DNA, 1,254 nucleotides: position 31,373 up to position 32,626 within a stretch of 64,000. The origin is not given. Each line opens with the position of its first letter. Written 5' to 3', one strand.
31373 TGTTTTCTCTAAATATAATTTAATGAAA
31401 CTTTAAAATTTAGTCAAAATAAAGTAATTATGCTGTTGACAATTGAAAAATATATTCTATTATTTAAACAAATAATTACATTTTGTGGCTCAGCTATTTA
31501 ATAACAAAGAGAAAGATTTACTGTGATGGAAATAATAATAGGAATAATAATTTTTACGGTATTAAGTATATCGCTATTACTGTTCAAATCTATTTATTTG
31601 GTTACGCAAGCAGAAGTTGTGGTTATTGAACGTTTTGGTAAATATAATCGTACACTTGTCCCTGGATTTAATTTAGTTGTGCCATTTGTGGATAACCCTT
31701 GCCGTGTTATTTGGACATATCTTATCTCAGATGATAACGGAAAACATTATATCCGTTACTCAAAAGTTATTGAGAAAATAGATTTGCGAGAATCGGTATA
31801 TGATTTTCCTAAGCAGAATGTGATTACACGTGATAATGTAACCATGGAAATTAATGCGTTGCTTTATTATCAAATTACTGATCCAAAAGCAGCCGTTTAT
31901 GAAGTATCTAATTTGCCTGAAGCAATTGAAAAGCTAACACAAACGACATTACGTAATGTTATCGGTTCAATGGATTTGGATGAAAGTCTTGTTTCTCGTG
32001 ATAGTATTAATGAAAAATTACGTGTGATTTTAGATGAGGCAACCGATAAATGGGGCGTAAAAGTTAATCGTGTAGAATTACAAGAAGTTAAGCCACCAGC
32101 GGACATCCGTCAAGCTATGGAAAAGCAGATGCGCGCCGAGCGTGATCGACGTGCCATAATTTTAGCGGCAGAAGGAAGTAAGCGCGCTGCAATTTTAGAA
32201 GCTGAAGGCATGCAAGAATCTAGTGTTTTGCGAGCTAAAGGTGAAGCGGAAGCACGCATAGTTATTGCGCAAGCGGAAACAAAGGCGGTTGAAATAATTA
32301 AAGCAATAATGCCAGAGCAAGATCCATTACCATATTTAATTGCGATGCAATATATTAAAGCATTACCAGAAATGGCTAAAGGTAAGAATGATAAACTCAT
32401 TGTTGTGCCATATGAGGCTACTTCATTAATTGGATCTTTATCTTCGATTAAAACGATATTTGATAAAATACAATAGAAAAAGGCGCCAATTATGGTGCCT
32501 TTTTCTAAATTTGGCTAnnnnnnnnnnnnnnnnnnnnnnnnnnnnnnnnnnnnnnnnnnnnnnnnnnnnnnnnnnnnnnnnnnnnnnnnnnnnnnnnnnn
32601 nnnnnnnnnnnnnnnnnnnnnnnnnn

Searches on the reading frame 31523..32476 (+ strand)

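Call 22: search_protein_families(library=pfam, proteins=[window:31523-32476:+], max_evalue=0.0001)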
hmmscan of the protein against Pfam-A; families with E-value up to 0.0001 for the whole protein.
window:31523-32476:+ (317 aa): 1 family
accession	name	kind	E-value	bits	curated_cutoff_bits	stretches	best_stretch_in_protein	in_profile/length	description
PF01145.31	Band_7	-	9.4e-41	140.2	23.6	1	27-218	3-174/176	SPFH domain / Band 7 family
